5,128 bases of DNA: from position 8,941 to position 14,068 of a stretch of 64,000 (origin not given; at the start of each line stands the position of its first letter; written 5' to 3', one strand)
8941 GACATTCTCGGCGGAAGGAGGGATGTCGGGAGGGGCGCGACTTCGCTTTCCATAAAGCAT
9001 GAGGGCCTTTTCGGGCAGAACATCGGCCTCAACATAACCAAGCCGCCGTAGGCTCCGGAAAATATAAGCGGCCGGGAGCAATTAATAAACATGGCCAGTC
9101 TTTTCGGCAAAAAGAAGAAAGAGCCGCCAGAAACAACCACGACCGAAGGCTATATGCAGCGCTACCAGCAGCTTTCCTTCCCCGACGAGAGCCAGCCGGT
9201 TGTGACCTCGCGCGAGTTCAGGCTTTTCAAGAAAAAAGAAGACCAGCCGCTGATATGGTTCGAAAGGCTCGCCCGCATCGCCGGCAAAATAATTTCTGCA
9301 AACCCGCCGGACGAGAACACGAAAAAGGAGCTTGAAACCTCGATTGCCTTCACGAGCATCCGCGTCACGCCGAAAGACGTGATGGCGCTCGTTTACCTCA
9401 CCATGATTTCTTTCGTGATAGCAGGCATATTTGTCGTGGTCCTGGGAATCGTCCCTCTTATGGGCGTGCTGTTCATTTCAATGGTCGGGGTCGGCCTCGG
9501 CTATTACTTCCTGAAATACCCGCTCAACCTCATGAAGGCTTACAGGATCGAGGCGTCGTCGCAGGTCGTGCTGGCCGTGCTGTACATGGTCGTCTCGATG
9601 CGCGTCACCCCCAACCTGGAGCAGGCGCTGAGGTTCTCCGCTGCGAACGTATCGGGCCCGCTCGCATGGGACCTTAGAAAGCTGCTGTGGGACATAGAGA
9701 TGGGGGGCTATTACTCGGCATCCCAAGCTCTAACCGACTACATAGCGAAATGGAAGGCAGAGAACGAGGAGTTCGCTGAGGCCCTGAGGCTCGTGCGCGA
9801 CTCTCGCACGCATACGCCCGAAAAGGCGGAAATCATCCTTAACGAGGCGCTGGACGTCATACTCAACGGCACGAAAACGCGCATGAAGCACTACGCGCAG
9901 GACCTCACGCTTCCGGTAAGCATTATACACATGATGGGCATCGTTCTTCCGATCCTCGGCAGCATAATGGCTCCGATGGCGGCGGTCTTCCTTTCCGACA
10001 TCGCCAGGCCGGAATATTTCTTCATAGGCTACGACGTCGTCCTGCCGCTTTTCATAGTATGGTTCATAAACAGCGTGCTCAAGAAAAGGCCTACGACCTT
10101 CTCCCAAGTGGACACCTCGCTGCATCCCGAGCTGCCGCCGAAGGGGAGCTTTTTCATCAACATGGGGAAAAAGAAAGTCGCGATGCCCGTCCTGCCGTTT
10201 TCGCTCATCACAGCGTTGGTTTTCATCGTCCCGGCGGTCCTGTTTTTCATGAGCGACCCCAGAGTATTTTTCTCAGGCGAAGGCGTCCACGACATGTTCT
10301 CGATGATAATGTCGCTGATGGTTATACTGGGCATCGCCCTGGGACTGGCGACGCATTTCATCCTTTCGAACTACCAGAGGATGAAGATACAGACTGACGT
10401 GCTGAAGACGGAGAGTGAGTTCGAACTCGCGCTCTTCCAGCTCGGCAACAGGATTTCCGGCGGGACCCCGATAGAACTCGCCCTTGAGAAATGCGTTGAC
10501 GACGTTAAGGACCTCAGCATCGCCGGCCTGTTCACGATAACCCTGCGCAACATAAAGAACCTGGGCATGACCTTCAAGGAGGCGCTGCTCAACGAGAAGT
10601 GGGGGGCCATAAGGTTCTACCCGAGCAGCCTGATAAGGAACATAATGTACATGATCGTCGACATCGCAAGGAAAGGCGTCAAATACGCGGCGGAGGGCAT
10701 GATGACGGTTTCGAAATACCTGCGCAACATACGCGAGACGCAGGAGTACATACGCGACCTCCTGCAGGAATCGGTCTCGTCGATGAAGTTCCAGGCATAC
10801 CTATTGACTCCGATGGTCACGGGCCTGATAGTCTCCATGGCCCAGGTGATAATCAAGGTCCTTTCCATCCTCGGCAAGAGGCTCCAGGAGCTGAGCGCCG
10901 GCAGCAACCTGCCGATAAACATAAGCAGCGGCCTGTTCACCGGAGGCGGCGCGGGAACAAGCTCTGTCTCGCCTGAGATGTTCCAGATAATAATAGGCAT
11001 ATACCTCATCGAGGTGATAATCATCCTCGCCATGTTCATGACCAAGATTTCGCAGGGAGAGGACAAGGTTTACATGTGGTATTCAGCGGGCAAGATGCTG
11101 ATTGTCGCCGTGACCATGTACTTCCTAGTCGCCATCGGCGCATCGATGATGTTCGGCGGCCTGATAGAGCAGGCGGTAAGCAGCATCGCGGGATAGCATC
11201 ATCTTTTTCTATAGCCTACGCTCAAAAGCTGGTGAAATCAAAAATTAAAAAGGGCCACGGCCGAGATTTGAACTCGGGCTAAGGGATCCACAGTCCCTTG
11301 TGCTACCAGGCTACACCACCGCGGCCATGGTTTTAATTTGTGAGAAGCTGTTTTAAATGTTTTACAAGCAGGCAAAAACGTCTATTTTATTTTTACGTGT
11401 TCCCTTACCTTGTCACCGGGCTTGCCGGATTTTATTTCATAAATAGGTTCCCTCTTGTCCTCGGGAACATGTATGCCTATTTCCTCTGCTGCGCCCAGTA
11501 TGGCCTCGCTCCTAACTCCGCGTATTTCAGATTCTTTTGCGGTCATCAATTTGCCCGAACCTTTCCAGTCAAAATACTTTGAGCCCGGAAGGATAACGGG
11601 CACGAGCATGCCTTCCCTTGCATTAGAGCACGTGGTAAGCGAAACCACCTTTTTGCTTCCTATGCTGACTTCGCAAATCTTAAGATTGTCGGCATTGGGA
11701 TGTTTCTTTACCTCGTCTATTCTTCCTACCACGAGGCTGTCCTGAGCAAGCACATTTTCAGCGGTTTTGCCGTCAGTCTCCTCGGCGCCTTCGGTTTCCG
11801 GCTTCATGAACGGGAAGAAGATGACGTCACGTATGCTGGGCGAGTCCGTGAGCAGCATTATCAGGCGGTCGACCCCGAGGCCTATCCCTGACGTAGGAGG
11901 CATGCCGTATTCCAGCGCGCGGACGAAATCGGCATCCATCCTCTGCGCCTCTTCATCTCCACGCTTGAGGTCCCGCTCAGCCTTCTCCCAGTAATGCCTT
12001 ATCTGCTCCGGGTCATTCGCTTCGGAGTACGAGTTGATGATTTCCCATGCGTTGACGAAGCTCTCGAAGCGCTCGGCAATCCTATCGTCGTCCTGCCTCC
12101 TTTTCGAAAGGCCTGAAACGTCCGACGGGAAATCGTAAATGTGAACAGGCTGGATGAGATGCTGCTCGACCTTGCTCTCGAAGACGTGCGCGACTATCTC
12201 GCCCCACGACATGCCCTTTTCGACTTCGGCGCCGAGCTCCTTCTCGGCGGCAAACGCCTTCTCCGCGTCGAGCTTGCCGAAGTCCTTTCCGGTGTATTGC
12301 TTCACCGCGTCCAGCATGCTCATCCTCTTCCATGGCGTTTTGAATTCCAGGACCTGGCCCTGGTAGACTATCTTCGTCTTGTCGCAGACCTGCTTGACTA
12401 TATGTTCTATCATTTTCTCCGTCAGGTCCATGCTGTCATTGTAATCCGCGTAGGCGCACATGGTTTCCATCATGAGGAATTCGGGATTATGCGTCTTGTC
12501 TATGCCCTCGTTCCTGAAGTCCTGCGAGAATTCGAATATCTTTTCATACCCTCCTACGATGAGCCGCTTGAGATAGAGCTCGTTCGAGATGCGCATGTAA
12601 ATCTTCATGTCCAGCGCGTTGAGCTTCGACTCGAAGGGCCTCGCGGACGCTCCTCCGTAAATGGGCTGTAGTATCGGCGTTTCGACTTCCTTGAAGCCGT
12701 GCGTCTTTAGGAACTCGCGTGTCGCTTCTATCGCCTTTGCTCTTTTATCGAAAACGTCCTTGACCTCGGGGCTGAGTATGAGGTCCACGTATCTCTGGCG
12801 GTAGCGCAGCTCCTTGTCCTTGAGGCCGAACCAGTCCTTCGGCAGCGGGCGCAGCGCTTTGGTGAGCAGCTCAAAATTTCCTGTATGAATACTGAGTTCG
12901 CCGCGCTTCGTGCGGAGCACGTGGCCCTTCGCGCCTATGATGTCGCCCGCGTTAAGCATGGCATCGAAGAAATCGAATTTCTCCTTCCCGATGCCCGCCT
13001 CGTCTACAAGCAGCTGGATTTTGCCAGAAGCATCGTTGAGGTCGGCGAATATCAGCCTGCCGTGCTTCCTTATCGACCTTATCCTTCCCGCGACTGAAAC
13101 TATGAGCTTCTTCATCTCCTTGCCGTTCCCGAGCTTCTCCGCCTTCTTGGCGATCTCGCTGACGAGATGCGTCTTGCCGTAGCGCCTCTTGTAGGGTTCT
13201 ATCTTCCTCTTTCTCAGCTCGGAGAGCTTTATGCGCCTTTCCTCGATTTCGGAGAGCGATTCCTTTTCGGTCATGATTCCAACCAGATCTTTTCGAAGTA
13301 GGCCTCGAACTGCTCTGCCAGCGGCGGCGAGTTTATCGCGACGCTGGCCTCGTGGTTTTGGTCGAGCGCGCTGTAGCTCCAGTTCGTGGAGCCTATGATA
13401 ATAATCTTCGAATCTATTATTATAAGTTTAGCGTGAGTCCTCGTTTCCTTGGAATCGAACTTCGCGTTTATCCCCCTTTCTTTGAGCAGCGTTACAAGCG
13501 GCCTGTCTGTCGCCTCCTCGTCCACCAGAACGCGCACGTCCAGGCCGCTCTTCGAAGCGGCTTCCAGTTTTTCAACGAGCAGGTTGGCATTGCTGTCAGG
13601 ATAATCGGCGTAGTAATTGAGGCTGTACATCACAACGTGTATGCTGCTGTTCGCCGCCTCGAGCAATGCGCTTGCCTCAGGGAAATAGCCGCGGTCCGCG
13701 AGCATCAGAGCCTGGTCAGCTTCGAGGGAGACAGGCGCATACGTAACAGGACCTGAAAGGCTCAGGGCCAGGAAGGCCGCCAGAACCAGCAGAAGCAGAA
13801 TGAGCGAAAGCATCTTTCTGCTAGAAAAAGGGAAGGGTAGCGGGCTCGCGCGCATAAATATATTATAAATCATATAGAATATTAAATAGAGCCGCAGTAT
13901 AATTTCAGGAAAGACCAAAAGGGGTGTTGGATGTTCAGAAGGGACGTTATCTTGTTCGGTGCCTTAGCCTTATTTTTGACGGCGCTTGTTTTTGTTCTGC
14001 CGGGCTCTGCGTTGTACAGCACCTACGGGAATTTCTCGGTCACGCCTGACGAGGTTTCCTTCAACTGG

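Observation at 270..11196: Type IV-filament ATPase and platform protein bracket a 2,090-aa hyper-cysteine-rich secreted protein instead of pilins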

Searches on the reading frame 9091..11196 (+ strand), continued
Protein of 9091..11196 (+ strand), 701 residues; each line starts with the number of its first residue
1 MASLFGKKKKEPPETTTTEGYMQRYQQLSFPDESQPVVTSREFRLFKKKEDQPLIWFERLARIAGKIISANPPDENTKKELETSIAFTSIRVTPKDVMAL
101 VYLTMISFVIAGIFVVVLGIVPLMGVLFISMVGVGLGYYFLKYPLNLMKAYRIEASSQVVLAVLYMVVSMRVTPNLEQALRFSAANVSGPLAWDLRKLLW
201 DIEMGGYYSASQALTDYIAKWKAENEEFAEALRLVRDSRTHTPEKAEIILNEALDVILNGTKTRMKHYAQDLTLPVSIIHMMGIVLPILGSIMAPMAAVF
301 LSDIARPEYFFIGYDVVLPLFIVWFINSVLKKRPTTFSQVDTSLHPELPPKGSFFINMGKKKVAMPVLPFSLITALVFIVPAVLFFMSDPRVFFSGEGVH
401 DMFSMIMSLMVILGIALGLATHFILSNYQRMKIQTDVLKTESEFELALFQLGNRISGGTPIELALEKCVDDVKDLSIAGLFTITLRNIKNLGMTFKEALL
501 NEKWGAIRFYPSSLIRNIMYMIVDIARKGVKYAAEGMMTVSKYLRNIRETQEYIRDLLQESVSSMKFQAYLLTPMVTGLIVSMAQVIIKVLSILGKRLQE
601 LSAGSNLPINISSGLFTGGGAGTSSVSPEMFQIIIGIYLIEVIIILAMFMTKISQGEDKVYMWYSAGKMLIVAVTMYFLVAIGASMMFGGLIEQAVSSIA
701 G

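Call 52: search_protein_families(library=pfam, proteins=[P0027, P0035, P0060, P0073, P0114, P0080], max_evalue=0.1)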
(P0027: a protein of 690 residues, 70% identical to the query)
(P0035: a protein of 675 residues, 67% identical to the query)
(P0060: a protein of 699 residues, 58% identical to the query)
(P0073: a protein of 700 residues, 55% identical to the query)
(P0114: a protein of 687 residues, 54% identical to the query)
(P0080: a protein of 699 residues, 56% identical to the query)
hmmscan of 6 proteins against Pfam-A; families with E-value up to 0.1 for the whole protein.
P0027 (690 aa): 2 families
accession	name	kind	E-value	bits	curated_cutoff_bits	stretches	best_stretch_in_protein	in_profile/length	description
PF00482.28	T2SSF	-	2.2e-06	28.1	25.2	1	152-283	3-125/125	Type II secretion system (T2SS), protein F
PF06013.18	WXG100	-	0.082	13.6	27.3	0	198-233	45-80/86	Proteins of 100 residues with WXG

P0035 (675 aa): 0 families

P0060 (699 aa): 2 families
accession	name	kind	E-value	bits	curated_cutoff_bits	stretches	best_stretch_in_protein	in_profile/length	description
PF00482.28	T2SSF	-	3.1e-06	27.6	25.2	2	167-297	4-125/125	Type II secretion system (T2SS), protein F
PF04145.20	Ctr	-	0.0073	17.3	25.3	1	38-143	52-151/151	Ctr copper transporter family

P0073 (700 aa): 1 family
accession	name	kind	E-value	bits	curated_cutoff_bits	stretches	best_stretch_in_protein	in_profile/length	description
PF00482.28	T2SSF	-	1.9e-05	25.1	25.2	1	165-296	3-125/125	Type II secretion system (T2SS), protein F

P0114 (687 aa): 3 families
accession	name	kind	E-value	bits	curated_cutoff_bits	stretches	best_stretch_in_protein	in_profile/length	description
PF00482.28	T2SSF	-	2.7e-06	27.8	25.2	2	437-570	4-119/125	Type II secretion system (T2SS), protein F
PF12755.13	Vac14_Fab1_bd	-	0.048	14.7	22.1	0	496-533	23-60/97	Vacuolar 14 Fab1-binding region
PF11712.13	Vma12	-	0.067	13.6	25.5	0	13-88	3-80/137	Endoplasmic reticulum-based factor for assembly of V-ATPase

P0080 (699 aa): 2 families
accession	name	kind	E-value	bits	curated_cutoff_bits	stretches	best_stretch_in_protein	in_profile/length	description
PF00482.28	T2SSF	-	3.4e-05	24.3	25.2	2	167-297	4-125/125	Type II secretion system (T2SS), protein F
PF12755.13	Vac14_Fab1_bd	-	0.085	13.9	22.1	0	506-569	21-89/97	Vacuolar 14 Fab1-binding region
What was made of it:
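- Checked: Orthologues 54-70% identical pass the PF00482 T2SSF gathering score with two stretches (call 52).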

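Call 65: find_encoding_contigs(protein=P0002, flank=10000, max_places=2)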
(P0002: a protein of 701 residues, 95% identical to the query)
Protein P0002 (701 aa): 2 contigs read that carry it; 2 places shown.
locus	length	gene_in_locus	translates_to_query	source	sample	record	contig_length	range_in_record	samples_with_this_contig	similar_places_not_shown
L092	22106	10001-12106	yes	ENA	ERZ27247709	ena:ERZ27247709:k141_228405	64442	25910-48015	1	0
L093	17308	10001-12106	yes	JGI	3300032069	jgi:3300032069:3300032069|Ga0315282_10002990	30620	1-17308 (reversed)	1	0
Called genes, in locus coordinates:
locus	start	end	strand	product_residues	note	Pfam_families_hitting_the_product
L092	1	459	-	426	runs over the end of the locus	PF02788:RuBisCO_large_N, PF00016:RuBisCO_large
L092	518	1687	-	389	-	PF07690:MFS_1, PF12832:MFS_1_like (weak), PF00083:Sugar_tr (weak), PF07690:MFS_1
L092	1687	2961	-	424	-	-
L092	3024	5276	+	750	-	PF00437:T2SSE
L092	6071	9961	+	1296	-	-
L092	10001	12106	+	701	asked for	-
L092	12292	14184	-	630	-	PF01336:tRNA_anti-codon, PF00152:tRNA-synt_2, PF01409:tRNA-synt_2d (faint), PF01588:tRNA_bind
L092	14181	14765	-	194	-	PF13091:PLDc_2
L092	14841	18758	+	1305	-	-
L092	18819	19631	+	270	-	PF05569:Peptidase_M56 (weak), PF01435:Peptidase_M48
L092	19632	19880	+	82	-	-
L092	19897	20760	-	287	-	PF00990:GGDEF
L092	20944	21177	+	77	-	-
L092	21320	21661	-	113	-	PF11950:DUF3467 (weak)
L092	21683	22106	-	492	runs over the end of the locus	PF02163:Peptidase_M50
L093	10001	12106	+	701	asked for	-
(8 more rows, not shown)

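Call 97: search_protein_families(library=pfam, proteins=[L053:7484-10612:+, L055:12274-15735:+], max_evalue=0.01)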
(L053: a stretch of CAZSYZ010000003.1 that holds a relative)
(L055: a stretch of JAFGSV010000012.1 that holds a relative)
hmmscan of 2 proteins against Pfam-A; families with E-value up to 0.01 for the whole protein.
L053:7484-10612:+ (1042 aa): 0 families

L055:12274-15735:+ (1153 aa): 0 families

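Call 99: search_protein_families(library=ncbifam, proteins=[L053:7484-10612:+, L055:12274-15735:+, L048:12143-14722:+], max_evalue=1)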
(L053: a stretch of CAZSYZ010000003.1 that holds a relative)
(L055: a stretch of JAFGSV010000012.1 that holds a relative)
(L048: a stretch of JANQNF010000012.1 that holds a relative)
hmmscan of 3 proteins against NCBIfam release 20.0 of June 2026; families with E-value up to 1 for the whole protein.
L053:7484-10612:+ (1042 aa): 0 families

L055:12274-15735:+ (1153 aa): 0 families

L048:12143-14722:+ (859 aa): 1 family
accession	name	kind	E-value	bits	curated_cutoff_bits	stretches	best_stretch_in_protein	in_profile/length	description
NF053808.1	Ssp4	equivalog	0.14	11.4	300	1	751-846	32-129/280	Ssp4 family T6SS effector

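Call 102: search_protein_families(library=padloc, proteins=[window:9091-11196:+], max_evalue=0.001)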
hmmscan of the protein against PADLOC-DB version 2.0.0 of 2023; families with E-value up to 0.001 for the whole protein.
window:9091-11196:+ (701 aa): 0 families

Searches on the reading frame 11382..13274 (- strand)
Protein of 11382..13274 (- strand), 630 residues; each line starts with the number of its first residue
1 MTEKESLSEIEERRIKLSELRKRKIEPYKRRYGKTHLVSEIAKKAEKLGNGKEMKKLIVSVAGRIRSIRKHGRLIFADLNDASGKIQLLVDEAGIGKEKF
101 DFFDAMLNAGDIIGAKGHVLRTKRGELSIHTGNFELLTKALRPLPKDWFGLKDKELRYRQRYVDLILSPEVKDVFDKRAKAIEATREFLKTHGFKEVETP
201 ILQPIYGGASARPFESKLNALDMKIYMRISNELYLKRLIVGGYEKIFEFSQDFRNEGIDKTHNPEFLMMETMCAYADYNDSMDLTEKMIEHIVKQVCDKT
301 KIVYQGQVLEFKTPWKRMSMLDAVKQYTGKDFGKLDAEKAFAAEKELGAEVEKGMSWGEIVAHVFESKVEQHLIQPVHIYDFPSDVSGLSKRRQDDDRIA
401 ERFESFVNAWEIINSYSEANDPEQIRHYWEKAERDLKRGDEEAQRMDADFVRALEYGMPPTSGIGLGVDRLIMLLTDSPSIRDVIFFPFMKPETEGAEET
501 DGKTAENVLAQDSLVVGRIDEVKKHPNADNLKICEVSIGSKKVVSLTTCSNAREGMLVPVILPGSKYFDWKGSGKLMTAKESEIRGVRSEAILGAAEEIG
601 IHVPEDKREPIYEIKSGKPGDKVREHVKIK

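Call 7: search_protein_families(library=pfam, proteins=[window:11382-13274:-], max_evalue=0.01)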
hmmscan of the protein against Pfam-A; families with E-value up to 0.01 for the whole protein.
window:11382-13274:- (630 aa): 4 families
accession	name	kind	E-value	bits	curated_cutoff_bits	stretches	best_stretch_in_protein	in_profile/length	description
PF00152.25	tRNA-synt_2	-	1e-86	291.2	25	1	153-490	1-307/308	tRNA synthetases class II (D, K and N)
PF01336.31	tRNA_anti-codon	-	3.1e-15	56.3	27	1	59-137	1-75/75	OB-fold nucleic acid binding domain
PF01588.26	tRNA_bind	-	2.1e-08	34.6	27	1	514-619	1-93/96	Putative tRNA binding domain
PF01409.25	tRNA-synt_2d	-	2.4e-06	27.7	19.8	1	245-315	104-173/246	tRNA synthetases class II core domain (F)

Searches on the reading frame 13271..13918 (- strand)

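Call 7: search_protein_families(library=pfam, proteins=[window:13271-13918:-], max_evalue=0.01)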
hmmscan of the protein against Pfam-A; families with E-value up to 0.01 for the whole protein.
window:13271-13918:- (215 aa): 4 families
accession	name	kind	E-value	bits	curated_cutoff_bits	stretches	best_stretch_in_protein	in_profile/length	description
PF13091.12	PLDc_2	-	4.2e-26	91.8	27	1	85-212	4-132/132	PLD-like domain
PF00614.28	PLDc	-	7.6e-05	23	21.9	1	162-182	6-26/28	Phospholipase D Active site motif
PF24217.1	DUF7436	-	0.0023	18.3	34.2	1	86-214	24-149/153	Family of unknown function (DUF7436)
PF17941.7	PP_kinase_C_1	-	0.0028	17.7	25.7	1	81-170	22-113/167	Polyphosphate kinase C-terminal domain 1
